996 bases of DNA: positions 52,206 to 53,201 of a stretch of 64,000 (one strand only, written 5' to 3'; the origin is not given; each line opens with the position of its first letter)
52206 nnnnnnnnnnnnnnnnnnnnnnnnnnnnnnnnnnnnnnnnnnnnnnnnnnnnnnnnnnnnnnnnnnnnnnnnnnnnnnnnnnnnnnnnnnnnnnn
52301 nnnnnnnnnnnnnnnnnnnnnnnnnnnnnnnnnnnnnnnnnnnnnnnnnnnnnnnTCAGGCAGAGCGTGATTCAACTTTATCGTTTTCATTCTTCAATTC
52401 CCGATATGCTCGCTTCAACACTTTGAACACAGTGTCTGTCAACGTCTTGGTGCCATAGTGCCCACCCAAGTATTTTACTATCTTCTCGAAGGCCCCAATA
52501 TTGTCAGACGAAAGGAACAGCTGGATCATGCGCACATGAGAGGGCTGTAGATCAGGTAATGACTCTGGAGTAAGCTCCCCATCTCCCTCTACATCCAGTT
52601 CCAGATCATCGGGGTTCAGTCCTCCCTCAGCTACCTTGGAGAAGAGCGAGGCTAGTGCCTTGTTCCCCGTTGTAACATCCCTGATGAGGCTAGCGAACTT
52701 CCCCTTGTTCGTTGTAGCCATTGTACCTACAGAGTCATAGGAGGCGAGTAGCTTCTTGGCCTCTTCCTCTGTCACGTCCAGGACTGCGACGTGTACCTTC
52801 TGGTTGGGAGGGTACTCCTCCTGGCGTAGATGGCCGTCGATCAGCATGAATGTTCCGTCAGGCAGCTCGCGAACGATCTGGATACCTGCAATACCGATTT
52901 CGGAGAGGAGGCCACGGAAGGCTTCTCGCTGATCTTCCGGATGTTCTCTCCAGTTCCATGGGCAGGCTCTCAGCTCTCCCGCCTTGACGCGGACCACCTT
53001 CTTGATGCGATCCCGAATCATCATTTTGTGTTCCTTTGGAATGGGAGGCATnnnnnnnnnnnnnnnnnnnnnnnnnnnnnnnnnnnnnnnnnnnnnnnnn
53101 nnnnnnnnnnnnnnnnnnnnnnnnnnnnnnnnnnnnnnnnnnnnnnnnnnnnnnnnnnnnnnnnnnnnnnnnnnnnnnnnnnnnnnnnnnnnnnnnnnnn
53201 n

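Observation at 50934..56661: Seven-gene enzyme cassette (kinase / HxD..H oxygenase-like / ParB-like / unknown / FAD oxidase / radical SAM / amidoligase-like): candidate DNA or nucleotide hypermodification pathway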

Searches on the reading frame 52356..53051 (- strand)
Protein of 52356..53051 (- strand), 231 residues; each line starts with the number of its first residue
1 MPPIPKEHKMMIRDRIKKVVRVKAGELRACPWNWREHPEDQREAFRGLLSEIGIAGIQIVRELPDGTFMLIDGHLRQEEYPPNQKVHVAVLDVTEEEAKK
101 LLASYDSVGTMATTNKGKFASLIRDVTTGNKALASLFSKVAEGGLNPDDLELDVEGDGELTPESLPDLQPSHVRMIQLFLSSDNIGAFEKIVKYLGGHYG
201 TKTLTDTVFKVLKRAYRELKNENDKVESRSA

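Call 3: search_protein_families(library=pfam, proteins=[window:52356-53051:-], max_evalue=1)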
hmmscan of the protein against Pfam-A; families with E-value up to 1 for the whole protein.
window:52356-53051:- (231 aa): 0 families

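Call 4: search_protein_families(library=phrogs, proteins=[window:52356-53051:-], max_evalue=0.01)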
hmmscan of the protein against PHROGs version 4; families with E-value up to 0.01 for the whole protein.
window:52356-53051:- (231 aa): 1 family
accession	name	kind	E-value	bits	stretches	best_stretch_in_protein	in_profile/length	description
phrog_498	-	other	0.00011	21.8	1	6-134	22-151/633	DNA methyltransferase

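Call 48: search_protein_families(library=ncbifam, proteins=[window:52356-53051:-], max_evalue=0.1)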
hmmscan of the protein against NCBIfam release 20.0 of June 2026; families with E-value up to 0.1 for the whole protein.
window:52356-53051:- (231 aa): 0 families

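Call 52: find_homologous_proteins(query=window:52356-53051:-)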
Query window:52356-53051:- (231 aa): 678 proteins with E <= 0.001 among 1058 candidates; the best 120 are listed.
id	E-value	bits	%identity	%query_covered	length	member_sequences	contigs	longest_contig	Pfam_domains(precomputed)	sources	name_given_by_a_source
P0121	4.5e-142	489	100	96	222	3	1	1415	-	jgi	jgi:hypothetical protein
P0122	2.6e-74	267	60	91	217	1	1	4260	-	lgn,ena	-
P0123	1.2e-64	236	55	89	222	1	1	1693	-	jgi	jgi:hypothetical protein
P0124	7.2e-60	220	51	91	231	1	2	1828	-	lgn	-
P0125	2.2e-58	215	50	89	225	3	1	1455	-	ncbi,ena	-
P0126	2.0e-57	212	50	94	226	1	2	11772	-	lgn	-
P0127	1.4e-56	209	51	92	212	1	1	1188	-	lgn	-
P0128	6.8e-55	204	48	92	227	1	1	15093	-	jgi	jgi:ParB-like chromosome segregation protein Spo0J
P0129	2.0e-54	202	50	89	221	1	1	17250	-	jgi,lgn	jgi:ParB-like chromosome segregation protein Spo0J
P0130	8.3e-54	200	50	90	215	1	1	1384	-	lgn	-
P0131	6.5e-53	198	50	90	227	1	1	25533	-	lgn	-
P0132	2.1e-49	186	48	88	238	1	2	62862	-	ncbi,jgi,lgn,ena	jgi:hypothetical protein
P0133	2.8e-49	186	46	87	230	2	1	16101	-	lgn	-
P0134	3.4e-49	185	44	91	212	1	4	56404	PF02195.27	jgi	jgi:ParB-like chromosome segregation protein Spo0J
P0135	5.0e-49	185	47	94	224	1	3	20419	-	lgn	-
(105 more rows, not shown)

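Call 53: find_encoding_contigs(protein=P0132, flank=8000, max_places=1)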
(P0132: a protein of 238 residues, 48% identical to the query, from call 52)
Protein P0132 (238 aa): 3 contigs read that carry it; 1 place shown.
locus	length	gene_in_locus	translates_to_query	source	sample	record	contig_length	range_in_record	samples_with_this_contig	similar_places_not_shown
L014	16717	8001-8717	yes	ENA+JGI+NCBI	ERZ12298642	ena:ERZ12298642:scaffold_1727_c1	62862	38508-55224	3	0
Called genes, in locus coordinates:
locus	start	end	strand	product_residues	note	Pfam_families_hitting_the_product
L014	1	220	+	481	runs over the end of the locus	-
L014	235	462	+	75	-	-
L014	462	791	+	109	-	-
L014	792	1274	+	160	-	PF00588:SpoU_methylase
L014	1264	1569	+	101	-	-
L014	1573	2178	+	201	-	PF02861:Clp_N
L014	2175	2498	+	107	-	-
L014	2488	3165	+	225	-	PF00149:Metallophos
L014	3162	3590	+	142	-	PF01327:Pep_deformylase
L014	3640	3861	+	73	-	-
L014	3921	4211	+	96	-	-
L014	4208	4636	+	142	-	-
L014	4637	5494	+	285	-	PF02739:5_3_exonuc_N, PF01367:5_3_exonuc (weak)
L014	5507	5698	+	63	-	-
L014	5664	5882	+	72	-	-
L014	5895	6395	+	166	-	PF18894:PhageMetallopep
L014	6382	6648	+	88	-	-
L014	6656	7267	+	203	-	PF24608:PDDEXK_15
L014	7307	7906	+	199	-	-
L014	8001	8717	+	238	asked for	-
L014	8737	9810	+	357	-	PF01658:Inos-1-P_synth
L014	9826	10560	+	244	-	PF05050:Methyltransf_21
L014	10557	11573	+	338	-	PF18724:ADDT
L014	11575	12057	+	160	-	PF00782:DSPc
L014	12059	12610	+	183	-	PF18751:Ploopntkinase3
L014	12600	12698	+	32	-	-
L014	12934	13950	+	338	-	PF12851:Tet_JBP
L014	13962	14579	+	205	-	-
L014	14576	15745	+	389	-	-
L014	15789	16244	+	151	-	PF13578:Methyltransf_24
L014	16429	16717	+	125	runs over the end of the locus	-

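Call 54: find_encoding_contigs(protein=P0131, flank=8000, max_places=1)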
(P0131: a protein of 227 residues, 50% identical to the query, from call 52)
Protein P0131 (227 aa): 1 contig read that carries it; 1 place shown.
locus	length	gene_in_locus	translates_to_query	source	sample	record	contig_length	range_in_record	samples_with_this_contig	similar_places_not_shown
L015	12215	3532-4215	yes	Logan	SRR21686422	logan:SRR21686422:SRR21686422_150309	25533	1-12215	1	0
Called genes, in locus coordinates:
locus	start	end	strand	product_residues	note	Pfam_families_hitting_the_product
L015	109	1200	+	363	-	-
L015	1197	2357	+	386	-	PF18724:ADDT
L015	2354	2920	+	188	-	PF18751:Ploopntkinase3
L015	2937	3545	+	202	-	-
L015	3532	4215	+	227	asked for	-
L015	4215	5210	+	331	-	PF12851:Tet_JBP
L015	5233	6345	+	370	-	-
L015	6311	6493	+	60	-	-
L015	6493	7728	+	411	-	PF03167:UDG, PF01612:DNA_pol_A_exo1 (weak)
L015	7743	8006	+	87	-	-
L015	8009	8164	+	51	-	-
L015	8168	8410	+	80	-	-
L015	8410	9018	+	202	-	-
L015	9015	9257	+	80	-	PF11753:DUF3310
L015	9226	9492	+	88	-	-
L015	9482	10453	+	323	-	PF02511:Thy1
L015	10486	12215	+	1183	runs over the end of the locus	PF03477:ATP-cone, PF17975:RNR_Alpha (faint), PF14890:Intein_splicing, PF13392:HNH_3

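Call 55: find_encoding_contigs(protein=P0129, flank=8000, max_places=1)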
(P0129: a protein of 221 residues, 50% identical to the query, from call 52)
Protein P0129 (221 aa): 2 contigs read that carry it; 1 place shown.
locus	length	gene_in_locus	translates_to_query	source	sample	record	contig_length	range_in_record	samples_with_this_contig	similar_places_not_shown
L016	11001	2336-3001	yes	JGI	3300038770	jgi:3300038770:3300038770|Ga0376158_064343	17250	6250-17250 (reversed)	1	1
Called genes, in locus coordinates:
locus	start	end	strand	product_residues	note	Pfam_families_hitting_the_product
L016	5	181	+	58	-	-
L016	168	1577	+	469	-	-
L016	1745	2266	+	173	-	-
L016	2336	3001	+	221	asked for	-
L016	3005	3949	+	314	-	PF12851:Tet_JBP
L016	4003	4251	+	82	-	-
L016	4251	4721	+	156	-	-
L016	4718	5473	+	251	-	PF18724:ADDT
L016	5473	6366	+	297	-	-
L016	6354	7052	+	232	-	-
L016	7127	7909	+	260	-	PF01266:DAO (faint)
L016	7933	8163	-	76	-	-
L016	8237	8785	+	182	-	PF13238:AAA_18, PF18751:Ploopntkinase3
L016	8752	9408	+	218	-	PF02086:MethyltransfD12 (faint)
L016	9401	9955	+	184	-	-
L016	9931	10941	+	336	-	-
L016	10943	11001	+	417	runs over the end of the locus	PF03167:UDG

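Call 61: search_protein_families(library=pfam, proteins=[L016:5473-6366:+, L016:6354-7052:+, L016:4251-4721:+, L015:2937-3545:+, L015:109-1200:+, L015:5233-6345:+], max_evalue=0.01)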
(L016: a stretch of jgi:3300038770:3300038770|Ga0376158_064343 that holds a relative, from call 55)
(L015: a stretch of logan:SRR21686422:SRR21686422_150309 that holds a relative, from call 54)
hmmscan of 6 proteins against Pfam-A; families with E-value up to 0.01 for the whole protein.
L016:5473-6366:+ (297 aa): 1 family
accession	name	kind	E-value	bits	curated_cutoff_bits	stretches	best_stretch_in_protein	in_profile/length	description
PF12224.13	Amidoligase_2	-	0.0062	16.9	22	0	198-234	206-243/245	Putative amidoligase enzyme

L016:6354-7052:+ (232 aa): 0 families

L016:4251-4721:+ (156 aa): 0 families

L015:2937-3545:+ (202 aa): 0 families

L015:109-1200:+ (363 aa): 0 families

L015:5233-6345:+ (370 aa): 0 families

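Call 68: search_solved_structures(query=A2, max_evalue=0.1, show_alignments=1)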
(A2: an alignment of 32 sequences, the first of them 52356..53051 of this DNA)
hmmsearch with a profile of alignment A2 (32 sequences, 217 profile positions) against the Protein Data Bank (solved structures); distinct sequences matched with E-value up to 0.1: 3.
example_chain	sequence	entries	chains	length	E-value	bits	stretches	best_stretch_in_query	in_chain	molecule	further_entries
13bv_D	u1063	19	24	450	0.0067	19.1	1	81-200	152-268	Beclin-1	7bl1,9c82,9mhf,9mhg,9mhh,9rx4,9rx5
1vz0_A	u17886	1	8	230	0.017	17.9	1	10-93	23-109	Chromosome-partitioning protein Spo0J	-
9zpd_D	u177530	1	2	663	0.022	17.4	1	81-200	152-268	Beclin-1,Run domain Beclin-1-interacting and cysteine-rich domain-containing protein chime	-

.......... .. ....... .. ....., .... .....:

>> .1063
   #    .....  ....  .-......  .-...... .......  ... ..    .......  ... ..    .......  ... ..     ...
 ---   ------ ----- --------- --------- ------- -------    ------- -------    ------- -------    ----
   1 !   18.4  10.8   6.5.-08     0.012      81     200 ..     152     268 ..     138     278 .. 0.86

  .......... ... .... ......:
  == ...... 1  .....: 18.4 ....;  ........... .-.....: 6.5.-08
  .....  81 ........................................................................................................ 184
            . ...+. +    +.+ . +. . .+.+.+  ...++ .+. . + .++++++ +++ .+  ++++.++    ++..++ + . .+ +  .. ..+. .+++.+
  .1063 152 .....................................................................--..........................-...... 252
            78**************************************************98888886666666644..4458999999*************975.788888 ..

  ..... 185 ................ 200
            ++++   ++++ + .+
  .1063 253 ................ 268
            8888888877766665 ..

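Call 69: search_protein_families(library=pfam, alignment_id=A2, max_evalue=0.01)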
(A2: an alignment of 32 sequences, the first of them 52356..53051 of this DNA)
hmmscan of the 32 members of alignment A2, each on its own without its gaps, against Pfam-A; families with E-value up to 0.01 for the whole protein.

A. member 1, window:52356-53051:- (231 aa): 0 families

B. families by the number of members that match (of 32 scanned): 2 families
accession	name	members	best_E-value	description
PF02195.25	ParB_N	7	1.7e-05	ParB N-terminal domain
PF09413.15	DUF2007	1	0.0038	Putative prokaryotic signal transducing protein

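Call 74: predict_structure(alignment_id=A2)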
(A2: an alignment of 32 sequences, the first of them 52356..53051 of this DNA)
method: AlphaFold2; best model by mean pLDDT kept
length: 231 residues; sequences in the alignment: 32
mean_pLDDT: 83.9   pTM: 0.53
mean pLDDT of the five models: 83.9, 83.3, 77.0, 75.7, 72.5
residues with pLDDT >= 90: 111; 70-90: 83; 50-70: 18; < 50: 19
segments of 3 or more residues with pLDDT < 50: 154-172
pLDDT, mean of each block of 10 residues (from residue 1): 68 92 94 88 90 90 95 81 94 95 85 84 88 87 67 47 45 72 95 97 95 95 88 69
secondary structure, 60 per line:
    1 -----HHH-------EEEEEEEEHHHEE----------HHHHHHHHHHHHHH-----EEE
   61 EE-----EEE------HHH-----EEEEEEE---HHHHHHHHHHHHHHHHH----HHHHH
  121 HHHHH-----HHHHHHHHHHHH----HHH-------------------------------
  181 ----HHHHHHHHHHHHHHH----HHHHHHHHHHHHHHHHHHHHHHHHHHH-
elements in order: E16-23 H39-52 E58-62 E68-70 E85-91 H95-111 H116-125 H131-142 H185-199 H204-230

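Call 111: search_protein_families(library=pfam, proteins=[L015:2937-3545:+, L014:13962-14579:+, L016:9401-9955:+], max_evalue=1)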
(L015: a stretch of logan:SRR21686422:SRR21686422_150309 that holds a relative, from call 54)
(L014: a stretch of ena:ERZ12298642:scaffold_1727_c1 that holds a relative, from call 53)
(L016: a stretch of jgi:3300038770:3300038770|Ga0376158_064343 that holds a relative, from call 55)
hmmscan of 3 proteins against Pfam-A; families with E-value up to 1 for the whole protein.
L015:2937-3545:+ (202 aa): 1 family
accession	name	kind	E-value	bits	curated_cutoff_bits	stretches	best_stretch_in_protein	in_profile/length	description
PF00509.23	Hemagglutinin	-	0.18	10.7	31.8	1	36-126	160-248/550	Haemagglutinin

L014:13962-14579:+ (205 aa): 0 families

L016:9401-9955:+ (184 aa): 0 families
